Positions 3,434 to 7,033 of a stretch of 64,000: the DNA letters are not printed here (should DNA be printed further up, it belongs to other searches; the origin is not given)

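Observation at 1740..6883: Catalytically dead class Ia aaRS paralog fused to HhH, a Pro-rich linker and DUF835, co-oriented with a D-aminoacyl-tRNA deacylase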

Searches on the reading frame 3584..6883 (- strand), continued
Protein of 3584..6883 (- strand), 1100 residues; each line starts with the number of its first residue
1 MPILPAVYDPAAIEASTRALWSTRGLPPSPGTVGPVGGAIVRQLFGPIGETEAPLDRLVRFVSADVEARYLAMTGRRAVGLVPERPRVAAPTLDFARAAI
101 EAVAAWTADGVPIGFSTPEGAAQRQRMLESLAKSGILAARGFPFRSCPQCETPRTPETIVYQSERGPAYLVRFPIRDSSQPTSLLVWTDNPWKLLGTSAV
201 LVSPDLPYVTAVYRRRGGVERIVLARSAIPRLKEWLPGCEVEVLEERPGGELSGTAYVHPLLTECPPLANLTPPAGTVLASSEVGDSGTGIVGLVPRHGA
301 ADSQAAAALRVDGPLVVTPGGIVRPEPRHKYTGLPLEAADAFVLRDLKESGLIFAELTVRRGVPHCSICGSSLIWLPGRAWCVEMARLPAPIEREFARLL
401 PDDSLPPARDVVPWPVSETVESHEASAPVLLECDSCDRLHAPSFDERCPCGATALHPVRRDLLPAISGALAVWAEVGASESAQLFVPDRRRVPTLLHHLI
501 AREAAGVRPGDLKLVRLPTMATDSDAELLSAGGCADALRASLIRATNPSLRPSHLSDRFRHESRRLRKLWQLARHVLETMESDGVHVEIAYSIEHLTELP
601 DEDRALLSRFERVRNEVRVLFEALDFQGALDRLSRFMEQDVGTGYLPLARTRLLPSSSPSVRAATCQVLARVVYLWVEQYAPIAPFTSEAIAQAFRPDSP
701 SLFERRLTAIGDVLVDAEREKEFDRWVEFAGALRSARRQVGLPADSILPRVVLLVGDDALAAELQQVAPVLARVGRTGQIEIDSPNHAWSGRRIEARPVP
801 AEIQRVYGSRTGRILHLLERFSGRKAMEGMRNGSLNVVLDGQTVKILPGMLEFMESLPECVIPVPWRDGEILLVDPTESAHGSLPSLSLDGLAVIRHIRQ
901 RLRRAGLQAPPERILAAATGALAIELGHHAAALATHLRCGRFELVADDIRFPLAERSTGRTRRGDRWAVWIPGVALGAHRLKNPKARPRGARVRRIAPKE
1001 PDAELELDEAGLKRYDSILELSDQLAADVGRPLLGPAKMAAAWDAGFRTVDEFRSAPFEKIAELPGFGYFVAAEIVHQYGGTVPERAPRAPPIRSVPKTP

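Call 88: find_encoding_contigs(protein=P0197, flank=7000, max_places=1)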
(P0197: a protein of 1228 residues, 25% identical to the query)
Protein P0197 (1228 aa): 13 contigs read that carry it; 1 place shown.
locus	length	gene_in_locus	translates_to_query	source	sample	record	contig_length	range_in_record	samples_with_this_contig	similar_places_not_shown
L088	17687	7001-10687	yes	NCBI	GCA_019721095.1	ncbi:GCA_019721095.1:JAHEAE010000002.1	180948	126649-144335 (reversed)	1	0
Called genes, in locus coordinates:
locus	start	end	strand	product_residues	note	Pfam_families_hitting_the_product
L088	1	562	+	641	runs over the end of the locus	PF17214:KH_TffA, PF00753:Lactamase_B, PF16661:Lactamase_B_6, PF23023:Anti-Pycsar_Apyc1 (weak), PF12706:Lactamase_B_2, PF10996:Beta-Casp, PF07521:RMMBL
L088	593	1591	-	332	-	PF04055:Radical_SAM, PF08608:Wyosine_form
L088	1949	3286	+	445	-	PF02881:SRP54_N, PF00448:SRP54, PF01656:CbiA (weak), PF02978:SRP_SPB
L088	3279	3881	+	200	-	PF04013:Methyltrn_RNA_2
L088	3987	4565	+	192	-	-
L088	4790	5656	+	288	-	PF23435:DUF7121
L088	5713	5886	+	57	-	-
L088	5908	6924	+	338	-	PF00752:XPG_N, PF00867:XPG_I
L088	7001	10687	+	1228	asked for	PF00133:tRNA-synt_1, PF09334:tRNA-synt_1g (weak), PF08264:Anticodon_1, PF19302:DUF5915, PF05763:DUF835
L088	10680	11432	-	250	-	PF00293:NUDIX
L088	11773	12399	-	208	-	PF06168:DUF981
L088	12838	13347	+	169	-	PF00583:Acetyltransf_1, PF13673:Acetyltransf_10, PF13508:Acetyltransf_7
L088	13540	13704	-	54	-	PF01599:Ribosomal_S27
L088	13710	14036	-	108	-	PF01282:Ribosomal_S24e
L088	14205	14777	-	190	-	PF04019:DUF359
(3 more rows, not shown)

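Call 89: find_encoding_contigs(protein=P0209, flank=7000, max_places=1)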
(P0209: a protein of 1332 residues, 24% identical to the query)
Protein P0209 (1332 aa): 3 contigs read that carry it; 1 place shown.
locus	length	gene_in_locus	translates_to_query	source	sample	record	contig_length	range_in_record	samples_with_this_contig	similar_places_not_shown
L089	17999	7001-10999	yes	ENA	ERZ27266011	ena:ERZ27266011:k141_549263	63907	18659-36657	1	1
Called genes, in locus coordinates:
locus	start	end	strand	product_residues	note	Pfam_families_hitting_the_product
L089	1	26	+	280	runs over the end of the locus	PF12679:ABC2_membrane_2 (weak)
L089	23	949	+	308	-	PF00005:ABC_tran, PF13175:AAA_15 (faint), PF13476:AAA_23 (weak), PF13304:AAA_21 (weak)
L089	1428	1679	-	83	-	-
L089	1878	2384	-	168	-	PF00156:Pribosyltran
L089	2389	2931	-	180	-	PF01864:CarS-like, PF01148:CTP_transf_1 (weak)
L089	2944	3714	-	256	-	PF02633:Creatininase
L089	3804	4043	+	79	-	PF04457:MJ1316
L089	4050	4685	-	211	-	PF01997:Translin (weak)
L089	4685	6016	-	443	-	PF02844:GARS_N, PF01071:GARS_A, PF02843:GARS_C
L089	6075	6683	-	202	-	PF05239:PRC (weak), PF09939:DUF2171 (faint)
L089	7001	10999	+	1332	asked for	PF00133:tRNA-synt_1, PF08264:Anticodon_1, PF19302:DUF5915, PF14520:HHH_5, PF05763:DUF835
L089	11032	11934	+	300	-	PF02558:ApbA, PF08546:ApbA_C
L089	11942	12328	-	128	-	PF21485:IF5A-like_N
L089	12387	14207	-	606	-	PF08439:Peptidase_M3_N, PF01432:Peptidase_M3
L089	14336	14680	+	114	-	-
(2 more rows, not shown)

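Call 90: find_encoding_contigs(protein=P0191, flank=7000, max_places=1)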
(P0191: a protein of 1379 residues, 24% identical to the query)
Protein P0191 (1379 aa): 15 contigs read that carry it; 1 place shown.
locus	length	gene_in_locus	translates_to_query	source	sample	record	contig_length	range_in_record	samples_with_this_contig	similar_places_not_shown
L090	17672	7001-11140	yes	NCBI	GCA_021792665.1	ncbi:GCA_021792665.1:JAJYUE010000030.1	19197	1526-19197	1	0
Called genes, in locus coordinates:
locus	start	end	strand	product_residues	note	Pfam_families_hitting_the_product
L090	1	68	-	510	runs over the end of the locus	-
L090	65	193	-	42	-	-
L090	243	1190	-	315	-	PF13276:HTH_21, PF00665:rve, PF13683:rve_3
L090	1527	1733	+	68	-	PF07592:DDE_Tnp_ISAZ013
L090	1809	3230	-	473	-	PF13173:AAA_14, PF13635:DUF4143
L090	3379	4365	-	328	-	PF03144:GTP_EFTU_D2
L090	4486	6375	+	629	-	PF01702:TGT, PF14810:TGT_C2, PF01472:PUA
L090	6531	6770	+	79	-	-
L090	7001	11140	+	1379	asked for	PF00133:tRNA-synt_1, PF08264:Anticodon_1, PF19302:DUF5915, PF14520:HHH_5, PF05763:DUF835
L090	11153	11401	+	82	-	PF01037:AsnC_trans_reg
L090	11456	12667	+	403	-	PF02771:Acyl-CoA_dh_N, PF02770:Acyl-CoA_dh_M, PF00441:Acyl-CoA_dh_1, PF08028:Acyl-CoA_dh_2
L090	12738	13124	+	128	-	PF11433:DUF3198 (weak)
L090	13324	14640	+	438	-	PF00202:Aminotran_3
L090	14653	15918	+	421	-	PF01676:Metalloenzyme, PF10143:PhosphMutase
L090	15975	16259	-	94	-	PF12797:Fer4_2 (faint), PF13237:Fer4_10 (weak), PF14697:Fer4_21 (faint), PF12838:Fer4_7 (weak), PF13187:Fer4_9 (weak)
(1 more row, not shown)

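Call 91: list_cluster_members(proteins=[P0215, P0201, P0216, P0200, P0205, P0219, P0220, P0211, P0179, P0193])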
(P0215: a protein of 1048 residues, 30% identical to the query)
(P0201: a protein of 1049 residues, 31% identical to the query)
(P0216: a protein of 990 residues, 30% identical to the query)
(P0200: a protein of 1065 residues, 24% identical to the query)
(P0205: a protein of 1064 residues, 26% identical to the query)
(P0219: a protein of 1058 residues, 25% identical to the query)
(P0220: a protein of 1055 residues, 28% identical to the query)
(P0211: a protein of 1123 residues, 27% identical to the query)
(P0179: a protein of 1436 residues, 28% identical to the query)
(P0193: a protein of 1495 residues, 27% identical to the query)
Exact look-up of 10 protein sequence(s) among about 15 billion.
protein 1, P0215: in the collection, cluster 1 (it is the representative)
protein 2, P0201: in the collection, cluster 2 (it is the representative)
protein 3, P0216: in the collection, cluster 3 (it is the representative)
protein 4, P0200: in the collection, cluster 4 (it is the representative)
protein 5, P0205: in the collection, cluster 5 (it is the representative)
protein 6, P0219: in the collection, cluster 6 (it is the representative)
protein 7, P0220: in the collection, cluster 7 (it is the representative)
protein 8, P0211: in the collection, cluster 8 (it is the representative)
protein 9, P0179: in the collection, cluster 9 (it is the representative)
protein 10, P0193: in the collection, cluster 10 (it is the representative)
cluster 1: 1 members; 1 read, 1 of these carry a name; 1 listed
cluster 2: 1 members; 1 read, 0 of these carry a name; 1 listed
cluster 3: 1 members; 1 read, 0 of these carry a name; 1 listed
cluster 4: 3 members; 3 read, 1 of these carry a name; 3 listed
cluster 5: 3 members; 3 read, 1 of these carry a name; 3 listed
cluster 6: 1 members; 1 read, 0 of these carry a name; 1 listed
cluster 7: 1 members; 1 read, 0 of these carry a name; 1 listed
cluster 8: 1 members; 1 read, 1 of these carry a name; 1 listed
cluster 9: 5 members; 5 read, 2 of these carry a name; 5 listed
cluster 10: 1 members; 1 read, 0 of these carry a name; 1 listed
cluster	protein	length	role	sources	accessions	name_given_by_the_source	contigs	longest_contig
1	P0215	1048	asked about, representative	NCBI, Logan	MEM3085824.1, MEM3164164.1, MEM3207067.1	MAG: isoleucine--tRNA ligase [Halobacteria archaeon]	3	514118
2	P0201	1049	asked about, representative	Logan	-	-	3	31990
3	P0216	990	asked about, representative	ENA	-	-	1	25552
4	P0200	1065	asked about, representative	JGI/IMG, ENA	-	-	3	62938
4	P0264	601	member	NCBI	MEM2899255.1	MAG: isoleucine--tRNA ligase, partial [Thermoplasmata archaeon]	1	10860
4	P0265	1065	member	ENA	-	-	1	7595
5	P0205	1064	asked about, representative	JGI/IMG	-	-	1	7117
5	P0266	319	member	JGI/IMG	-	isoleucyl-tRNA synthetase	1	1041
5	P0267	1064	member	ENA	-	-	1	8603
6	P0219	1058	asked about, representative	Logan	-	-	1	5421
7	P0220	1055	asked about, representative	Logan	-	-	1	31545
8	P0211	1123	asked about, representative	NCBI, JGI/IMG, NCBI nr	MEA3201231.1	MAG: isoleucyl-tRNA synthetase [Thermoplasmata archaeon] | isoleucyl-tRNA synthetase | isoleucyl-tRNA synthetase [Thermoplasmata archaeon]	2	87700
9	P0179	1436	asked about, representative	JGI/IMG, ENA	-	-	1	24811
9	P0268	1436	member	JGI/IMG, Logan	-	isoleucyl-tRNA synthetase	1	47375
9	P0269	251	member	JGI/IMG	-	hypothetical protein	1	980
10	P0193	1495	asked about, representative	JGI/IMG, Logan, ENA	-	-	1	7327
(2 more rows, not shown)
